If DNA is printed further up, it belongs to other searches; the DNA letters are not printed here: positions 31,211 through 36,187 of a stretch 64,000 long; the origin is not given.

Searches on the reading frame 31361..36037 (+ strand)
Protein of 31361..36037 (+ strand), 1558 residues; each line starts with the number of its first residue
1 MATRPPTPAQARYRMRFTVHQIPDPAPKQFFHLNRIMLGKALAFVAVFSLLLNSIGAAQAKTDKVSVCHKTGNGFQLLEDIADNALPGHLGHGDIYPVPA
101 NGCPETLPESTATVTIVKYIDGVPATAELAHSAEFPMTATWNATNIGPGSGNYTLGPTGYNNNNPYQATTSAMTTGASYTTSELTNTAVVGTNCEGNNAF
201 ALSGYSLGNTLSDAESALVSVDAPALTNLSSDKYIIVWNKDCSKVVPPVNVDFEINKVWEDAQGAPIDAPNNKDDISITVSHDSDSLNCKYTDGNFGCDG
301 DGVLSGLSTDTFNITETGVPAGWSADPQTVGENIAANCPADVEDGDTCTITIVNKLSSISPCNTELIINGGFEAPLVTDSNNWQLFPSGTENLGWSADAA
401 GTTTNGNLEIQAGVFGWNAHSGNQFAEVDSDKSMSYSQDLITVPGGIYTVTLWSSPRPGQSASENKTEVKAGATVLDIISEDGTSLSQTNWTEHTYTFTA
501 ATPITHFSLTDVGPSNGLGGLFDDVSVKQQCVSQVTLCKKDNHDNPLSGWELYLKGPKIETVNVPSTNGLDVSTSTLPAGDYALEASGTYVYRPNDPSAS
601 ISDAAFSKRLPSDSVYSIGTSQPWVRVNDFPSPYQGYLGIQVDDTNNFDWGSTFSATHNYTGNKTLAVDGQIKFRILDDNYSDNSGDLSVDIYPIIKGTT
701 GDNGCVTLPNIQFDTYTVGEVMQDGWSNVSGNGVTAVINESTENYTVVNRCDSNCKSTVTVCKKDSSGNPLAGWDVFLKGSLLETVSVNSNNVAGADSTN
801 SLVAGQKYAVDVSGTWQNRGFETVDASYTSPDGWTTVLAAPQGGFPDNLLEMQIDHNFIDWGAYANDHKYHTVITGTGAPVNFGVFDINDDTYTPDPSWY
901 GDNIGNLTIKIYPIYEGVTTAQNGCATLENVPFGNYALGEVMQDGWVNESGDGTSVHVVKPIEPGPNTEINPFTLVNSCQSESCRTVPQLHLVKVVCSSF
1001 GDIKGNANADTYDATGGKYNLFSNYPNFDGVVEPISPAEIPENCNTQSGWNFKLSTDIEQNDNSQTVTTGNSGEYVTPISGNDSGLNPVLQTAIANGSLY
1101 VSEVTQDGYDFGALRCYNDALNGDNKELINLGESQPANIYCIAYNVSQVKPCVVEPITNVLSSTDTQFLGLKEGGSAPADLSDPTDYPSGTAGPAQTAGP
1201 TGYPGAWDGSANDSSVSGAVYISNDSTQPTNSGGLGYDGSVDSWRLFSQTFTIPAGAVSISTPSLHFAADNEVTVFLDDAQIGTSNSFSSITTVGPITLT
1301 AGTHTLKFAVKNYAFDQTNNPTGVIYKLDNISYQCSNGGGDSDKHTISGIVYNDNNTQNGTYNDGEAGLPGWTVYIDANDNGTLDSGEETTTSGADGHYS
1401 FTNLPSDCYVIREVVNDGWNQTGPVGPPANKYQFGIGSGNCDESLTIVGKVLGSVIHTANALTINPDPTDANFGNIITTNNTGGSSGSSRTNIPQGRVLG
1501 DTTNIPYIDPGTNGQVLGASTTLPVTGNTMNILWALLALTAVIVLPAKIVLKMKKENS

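Call 34: search_protein_families(library=pfam, proteins=[window:31361-36037:+], max_evalue=0.001)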
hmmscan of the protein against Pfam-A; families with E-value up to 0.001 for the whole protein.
window:31361-36037:+ (1558 aa): 3 families
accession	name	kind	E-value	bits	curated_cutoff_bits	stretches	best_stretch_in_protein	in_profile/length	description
PF17802.7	SpaA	-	9.6e-15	55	23.1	0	1364-1414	11-59/91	Prealbumin-like fold domain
PF17210.9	SdrD_B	-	1.1e-07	32.5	29.7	1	1347-1422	3-73/112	SdrD B-like domain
PF13620.12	CarboxypepD_reg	-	1.6e-05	25.6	32.3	0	1366-1411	11-52/82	Carboxypeptidase regulatory-like domain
